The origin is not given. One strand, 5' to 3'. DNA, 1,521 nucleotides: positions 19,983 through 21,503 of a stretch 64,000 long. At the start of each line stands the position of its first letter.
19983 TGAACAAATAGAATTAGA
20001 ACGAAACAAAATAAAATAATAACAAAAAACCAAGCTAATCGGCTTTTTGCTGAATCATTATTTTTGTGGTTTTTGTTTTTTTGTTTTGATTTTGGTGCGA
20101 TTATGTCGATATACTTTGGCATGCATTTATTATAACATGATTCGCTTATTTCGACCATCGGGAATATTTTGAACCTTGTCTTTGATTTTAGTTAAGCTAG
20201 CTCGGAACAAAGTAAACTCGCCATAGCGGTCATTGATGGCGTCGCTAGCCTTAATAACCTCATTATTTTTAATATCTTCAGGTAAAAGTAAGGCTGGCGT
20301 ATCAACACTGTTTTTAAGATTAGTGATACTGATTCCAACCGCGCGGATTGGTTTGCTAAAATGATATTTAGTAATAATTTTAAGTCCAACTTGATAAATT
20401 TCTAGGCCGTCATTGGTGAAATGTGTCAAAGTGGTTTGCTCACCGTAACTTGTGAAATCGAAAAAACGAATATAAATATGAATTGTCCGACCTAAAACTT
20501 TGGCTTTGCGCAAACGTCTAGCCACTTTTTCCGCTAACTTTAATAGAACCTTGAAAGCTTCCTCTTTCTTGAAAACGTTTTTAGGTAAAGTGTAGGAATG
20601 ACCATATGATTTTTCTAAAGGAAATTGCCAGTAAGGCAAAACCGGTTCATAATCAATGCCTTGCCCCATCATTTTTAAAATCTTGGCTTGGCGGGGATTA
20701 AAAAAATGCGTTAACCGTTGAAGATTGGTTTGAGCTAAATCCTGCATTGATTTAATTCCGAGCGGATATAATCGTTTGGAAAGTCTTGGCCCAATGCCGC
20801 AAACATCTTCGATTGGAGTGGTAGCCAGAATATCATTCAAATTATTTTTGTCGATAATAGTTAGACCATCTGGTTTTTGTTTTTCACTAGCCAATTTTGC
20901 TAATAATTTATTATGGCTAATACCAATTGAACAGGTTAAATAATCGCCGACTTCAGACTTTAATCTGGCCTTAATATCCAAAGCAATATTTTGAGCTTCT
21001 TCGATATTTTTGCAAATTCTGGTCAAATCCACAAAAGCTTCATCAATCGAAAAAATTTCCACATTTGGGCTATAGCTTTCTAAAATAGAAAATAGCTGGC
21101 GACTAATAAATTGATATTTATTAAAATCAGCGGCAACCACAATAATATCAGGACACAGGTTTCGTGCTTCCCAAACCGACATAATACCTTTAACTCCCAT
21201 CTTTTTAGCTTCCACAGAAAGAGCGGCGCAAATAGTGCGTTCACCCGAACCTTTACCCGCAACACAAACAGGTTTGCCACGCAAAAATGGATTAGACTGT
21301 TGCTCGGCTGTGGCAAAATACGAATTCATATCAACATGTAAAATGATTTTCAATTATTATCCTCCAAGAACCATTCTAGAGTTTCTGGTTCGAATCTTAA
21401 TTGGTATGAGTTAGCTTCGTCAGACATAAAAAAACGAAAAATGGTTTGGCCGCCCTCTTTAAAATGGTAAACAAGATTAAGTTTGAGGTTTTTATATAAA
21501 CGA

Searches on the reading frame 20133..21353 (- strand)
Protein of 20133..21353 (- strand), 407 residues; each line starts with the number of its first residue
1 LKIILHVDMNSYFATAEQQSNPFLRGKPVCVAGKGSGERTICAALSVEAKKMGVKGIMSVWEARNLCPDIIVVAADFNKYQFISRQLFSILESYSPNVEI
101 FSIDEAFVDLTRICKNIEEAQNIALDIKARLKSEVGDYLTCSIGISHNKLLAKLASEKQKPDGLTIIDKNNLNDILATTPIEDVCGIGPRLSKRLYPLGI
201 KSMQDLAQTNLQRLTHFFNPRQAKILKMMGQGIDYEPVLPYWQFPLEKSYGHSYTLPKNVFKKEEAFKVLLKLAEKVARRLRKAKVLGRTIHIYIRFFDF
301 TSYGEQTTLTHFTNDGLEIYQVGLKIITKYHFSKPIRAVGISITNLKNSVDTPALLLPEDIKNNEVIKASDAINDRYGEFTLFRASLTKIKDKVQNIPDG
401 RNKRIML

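Call 42: search_protein_families(library=pfam, proteins=[window:20133-21353:-], max_evalue=0.00001)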
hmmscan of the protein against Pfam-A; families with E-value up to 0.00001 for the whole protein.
window:20133-21353:- (407 aa): 2 families
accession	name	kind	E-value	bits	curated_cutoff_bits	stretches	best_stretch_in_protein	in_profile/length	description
PF00817.25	IMS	-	1.1e-46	158.8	23.2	1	7-157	1-148/148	impB/mucB/samB family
PF11799.13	IMS_C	-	4.5e-23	82.2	20.7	1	248-347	2-100/109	impB/mucB/samB family C-terminal domain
